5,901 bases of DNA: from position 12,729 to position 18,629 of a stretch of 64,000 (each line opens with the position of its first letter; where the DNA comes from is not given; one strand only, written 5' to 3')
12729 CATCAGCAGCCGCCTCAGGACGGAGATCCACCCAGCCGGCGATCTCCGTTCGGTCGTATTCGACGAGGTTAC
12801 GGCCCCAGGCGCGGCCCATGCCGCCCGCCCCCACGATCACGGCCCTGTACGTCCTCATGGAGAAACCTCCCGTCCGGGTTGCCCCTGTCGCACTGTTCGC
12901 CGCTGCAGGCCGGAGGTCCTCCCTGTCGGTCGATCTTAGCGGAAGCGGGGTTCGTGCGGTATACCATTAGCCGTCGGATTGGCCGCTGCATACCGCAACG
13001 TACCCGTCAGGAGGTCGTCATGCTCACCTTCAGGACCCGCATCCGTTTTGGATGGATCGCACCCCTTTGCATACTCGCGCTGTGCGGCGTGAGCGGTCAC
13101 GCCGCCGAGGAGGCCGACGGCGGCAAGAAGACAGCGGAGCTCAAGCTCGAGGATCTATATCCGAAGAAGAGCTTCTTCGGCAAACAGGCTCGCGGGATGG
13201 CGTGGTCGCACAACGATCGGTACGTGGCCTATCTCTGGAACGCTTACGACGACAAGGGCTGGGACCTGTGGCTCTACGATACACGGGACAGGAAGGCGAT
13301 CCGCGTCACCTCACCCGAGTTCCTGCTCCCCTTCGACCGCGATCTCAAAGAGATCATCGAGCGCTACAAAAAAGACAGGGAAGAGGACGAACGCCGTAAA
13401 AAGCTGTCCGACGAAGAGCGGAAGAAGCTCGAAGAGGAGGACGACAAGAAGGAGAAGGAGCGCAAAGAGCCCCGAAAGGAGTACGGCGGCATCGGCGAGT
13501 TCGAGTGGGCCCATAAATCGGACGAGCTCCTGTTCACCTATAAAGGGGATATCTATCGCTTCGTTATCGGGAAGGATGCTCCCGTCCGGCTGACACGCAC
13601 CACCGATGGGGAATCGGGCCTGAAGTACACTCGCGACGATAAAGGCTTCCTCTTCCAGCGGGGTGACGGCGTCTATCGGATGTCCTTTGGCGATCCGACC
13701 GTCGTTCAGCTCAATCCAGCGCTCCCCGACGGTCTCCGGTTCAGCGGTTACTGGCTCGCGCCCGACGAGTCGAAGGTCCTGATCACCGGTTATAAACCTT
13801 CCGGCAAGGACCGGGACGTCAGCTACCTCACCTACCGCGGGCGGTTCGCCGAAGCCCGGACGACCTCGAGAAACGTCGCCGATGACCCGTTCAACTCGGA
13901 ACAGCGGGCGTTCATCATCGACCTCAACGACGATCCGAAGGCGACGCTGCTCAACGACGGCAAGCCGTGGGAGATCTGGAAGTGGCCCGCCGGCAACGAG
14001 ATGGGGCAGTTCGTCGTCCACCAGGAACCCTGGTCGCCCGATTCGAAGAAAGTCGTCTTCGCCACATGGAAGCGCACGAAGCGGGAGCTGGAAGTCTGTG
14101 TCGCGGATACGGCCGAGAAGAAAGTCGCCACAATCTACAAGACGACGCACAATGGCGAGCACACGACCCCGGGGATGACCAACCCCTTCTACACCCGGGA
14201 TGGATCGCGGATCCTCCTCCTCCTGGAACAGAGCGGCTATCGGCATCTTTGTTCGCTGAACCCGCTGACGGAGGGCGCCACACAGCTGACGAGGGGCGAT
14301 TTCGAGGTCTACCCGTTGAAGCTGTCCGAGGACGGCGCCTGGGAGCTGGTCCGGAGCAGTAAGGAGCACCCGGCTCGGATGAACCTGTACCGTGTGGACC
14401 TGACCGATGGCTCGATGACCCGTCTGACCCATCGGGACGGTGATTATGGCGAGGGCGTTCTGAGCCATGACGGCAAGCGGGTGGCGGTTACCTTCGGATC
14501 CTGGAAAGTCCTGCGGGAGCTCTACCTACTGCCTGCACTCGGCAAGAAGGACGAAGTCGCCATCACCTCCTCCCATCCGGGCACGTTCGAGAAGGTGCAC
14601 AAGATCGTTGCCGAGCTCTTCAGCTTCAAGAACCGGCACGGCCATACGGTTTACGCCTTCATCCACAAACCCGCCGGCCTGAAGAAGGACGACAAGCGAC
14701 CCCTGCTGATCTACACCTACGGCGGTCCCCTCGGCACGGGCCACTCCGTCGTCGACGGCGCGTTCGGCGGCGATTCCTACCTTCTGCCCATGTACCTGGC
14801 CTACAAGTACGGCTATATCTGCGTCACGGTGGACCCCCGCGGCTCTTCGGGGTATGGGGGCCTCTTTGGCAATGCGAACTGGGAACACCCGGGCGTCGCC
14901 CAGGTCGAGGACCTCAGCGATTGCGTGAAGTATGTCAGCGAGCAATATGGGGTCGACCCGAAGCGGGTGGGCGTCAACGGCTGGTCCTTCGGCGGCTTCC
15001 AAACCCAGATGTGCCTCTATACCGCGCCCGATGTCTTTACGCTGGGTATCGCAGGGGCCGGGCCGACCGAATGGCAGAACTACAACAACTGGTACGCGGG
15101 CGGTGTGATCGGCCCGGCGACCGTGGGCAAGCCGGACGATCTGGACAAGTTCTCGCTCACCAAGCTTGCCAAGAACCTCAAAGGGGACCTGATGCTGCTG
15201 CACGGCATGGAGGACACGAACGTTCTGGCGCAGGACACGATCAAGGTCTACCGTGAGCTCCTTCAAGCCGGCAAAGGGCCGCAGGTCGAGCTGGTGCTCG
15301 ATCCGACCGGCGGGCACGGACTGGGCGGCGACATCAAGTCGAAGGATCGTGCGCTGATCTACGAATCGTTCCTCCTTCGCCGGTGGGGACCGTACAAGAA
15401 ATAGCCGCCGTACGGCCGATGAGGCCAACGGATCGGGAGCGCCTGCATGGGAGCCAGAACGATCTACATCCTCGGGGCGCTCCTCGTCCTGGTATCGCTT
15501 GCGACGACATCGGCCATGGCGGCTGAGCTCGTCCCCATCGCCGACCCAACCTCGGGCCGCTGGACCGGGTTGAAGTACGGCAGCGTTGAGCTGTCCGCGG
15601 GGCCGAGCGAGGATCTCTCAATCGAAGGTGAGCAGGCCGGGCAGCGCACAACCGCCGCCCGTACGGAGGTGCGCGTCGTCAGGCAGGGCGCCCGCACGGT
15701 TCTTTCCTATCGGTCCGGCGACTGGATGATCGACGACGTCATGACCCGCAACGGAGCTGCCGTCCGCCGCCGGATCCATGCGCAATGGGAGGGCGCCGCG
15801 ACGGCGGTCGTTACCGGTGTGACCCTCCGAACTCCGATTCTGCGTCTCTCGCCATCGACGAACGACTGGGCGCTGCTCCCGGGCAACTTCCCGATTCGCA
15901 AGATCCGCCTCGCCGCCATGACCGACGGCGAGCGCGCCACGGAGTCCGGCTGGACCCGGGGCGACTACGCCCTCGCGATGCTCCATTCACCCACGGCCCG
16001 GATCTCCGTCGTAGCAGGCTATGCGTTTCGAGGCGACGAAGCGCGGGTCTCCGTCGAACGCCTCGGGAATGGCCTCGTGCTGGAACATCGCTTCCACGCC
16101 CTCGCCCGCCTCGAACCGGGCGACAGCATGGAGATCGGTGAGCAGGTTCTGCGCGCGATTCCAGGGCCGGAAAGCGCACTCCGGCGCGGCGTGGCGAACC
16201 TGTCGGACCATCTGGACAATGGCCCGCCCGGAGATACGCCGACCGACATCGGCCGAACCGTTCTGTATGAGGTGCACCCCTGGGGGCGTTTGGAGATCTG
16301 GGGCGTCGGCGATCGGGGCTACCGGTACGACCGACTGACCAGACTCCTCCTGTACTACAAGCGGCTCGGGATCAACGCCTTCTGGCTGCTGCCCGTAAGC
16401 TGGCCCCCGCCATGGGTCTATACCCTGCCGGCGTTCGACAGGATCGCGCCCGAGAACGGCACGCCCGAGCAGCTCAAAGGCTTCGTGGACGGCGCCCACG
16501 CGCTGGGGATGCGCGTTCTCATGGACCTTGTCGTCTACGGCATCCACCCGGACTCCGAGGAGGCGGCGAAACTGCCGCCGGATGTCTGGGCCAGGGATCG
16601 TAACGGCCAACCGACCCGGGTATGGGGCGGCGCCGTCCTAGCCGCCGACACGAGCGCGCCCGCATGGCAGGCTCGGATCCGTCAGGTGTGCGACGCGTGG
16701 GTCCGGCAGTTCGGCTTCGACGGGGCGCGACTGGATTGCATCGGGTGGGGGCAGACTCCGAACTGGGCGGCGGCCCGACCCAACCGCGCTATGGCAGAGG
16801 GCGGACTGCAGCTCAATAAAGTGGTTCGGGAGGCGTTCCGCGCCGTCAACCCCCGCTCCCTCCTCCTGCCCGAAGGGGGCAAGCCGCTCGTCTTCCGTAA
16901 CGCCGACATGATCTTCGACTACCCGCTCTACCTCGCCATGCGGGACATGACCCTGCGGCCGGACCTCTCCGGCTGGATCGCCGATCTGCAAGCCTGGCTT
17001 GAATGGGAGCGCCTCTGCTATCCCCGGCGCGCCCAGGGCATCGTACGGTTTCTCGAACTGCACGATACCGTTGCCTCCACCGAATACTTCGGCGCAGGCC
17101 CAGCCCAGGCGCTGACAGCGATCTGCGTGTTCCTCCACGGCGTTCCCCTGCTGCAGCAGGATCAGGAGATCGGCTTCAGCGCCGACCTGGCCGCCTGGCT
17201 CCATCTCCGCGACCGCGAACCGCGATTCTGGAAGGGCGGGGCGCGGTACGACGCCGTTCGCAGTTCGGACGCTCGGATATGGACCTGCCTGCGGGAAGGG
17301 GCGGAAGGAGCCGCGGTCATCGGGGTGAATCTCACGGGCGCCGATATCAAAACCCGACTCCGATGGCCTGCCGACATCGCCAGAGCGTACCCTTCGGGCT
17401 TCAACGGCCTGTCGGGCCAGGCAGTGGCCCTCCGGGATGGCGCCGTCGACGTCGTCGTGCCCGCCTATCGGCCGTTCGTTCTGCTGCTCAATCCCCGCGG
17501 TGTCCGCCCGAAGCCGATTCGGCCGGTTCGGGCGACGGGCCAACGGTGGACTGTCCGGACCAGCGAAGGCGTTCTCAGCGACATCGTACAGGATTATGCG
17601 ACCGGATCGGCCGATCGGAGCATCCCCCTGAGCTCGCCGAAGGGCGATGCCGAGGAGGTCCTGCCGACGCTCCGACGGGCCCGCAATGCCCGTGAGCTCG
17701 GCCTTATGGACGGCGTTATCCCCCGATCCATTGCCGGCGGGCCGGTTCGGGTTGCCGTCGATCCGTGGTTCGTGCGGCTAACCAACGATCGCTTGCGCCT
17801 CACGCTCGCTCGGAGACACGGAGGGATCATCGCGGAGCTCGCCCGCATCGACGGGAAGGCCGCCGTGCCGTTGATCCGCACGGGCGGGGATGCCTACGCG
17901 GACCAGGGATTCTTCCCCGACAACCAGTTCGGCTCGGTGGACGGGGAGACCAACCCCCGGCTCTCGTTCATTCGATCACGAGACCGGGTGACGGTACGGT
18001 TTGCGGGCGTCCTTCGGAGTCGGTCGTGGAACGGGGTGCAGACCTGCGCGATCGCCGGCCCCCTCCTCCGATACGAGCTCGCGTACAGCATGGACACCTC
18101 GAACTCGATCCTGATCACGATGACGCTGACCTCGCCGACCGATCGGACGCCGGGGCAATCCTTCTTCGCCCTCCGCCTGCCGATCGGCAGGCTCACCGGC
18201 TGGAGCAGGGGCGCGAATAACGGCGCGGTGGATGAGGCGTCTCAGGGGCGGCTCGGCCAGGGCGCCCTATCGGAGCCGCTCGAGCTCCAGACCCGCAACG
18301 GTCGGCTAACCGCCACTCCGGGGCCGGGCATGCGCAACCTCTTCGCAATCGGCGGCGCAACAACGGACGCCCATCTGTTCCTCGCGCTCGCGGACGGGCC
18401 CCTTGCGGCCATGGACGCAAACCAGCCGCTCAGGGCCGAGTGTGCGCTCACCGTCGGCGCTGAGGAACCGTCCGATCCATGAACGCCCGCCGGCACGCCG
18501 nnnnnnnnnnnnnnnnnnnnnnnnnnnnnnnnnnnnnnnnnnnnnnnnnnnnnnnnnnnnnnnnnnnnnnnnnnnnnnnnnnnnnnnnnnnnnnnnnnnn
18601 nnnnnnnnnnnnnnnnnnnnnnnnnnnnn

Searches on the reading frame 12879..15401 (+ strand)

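Call 14: search_protein_families(library=pfam, proteins=[window:12879-15401:+], max_evalue=0.001)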
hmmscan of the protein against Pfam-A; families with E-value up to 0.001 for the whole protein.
window:12879-15401:+ (841 aa): 5 families
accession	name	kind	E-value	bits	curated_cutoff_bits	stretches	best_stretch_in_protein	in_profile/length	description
PF00326.27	Peptidase_S9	-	2.2e-36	125.8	22.6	1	639-832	8-206/213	Prolyl oligopeptidase family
PF00930.27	DPPIV_N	-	3.7e-22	79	22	1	380-541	186-349/354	Dipeptidyl peptidase IV (DPP IV) N-terminal region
PF02129.25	Peptidase_S15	-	4.1e-10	40.2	23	1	643-744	49-143/262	X-Pro dipeptidyl-peptidase (S15 family)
PF20434.5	BD-FAE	-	0.00053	20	26.8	0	603-714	9-108/215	BD-FAE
PF07676.18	PD40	-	0.00084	19.7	20.9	0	385-395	16-26/38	WD40-like Beta Propeller Repeat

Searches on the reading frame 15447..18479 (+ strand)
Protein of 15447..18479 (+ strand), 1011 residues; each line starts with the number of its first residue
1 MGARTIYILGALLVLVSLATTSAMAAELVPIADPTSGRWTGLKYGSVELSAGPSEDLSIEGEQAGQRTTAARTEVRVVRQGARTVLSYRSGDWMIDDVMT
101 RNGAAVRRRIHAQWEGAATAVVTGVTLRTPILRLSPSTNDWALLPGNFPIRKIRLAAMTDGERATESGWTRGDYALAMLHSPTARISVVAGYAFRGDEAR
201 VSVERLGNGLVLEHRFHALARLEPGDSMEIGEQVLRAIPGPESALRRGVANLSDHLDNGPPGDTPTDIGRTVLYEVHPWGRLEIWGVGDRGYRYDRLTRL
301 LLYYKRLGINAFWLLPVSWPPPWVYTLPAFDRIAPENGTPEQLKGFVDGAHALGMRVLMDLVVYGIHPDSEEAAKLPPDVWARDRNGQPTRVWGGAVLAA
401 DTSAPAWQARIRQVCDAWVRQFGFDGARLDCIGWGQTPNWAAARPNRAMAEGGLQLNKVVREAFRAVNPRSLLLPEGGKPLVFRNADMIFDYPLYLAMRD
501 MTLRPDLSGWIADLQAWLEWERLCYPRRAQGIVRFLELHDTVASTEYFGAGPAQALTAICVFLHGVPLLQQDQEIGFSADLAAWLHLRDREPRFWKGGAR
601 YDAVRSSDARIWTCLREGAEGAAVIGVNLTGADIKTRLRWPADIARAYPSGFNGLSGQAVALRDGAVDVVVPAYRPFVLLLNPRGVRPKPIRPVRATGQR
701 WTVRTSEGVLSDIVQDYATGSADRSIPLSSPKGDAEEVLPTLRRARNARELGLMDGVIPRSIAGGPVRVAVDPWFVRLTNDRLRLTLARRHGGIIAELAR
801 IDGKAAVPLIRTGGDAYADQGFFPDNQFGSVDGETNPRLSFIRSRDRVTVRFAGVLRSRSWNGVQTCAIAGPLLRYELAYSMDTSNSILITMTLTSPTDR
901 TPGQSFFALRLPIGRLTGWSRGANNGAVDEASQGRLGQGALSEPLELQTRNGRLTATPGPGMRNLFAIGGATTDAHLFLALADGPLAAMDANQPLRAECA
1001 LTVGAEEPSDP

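Call 14: search_protein_families(library=pfam, proteins=[window:15447-18479:+], max_evalue=0.001)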
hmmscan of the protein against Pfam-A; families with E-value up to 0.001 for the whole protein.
window:15447-18479:+ (1011 aa): 2 families
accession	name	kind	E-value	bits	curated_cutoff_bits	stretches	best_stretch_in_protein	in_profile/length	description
PF00128.31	Alpha-amylase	-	1.7e-11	44.5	22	1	300-363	24-89/446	Alpha amylase, catalytic domain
PF13199.12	Glyco_hydro_66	-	0.00014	21.1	23.7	1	340-435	161-262/546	Glycosyl hydrolase family 66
